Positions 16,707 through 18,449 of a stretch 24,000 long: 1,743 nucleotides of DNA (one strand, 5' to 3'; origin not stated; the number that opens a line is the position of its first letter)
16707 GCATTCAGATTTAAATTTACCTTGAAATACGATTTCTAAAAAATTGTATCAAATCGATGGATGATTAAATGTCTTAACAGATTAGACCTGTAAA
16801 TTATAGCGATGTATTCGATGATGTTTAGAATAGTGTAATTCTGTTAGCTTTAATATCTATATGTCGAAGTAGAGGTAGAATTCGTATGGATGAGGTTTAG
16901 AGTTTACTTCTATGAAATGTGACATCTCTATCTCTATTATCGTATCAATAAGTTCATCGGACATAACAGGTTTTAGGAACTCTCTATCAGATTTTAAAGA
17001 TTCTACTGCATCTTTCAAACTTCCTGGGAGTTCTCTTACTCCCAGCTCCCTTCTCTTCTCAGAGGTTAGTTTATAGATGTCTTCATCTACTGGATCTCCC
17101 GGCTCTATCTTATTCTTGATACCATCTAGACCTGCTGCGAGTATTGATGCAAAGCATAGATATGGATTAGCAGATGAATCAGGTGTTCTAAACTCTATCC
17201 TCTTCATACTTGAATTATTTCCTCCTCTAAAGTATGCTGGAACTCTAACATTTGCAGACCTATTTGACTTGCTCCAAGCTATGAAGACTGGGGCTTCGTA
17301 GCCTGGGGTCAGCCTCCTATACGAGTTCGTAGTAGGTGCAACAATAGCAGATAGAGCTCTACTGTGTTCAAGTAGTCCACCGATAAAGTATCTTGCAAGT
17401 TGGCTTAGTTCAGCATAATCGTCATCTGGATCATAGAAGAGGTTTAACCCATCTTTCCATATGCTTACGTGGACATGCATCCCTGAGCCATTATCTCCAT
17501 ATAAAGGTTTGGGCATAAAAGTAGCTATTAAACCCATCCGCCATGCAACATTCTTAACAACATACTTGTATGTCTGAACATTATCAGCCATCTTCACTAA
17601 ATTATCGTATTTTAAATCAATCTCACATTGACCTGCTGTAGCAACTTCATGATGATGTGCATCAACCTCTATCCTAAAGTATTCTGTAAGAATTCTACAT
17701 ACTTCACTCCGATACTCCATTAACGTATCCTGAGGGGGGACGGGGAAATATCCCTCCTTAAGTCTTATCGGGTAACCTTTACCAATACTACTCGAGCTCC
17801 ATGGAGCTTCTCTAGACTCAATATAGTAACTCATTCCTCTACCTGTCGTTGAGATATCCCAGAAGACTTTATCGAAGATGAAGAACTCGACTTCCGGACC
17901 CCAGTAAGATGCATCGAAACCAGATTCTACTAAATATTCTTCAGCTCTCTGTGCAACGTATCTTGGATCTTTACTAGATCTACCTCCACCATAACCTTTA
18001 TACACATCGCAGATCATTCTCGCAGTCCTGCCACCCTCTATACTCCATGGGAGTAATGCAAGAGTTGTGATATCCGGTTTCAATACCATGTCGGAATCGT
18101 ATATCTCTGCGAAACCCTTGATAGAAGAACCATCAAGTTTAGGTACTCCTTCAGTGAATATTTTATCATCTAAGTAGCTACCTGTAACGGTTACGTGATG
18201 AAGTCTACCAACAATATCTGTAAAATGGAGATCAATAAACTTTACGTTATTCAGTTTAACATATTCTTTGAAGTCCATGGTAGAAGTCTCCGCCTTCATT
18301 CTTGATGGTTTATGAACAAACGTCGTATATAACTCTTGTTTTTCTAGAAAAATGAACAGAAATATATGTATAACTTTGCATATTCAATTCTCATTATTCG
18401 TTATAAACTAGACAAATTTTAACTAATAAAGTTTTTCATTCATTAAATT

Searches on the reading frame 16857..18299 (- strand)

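Call 65: search_protein_families(library=pfam, proteins=[window:16857-18299:-], max_evalue=0.00001)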
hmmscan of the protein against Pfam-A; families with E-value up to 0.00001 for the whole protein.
window:16857-18299:- (480 aa): 2 families
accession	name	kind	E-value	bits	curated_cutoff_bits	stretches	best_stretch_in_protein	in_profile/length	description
PF00120.29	Gln-synt_C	-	5.9e-129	430.5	24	1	110-477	2-344/344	Glutamine synthetase, catalytic domain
PF03951.24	Gln-synt_N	-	2e-29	101.5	33.4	1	18-101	1-81/82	Glutamine synthetase, beta-Grasp domain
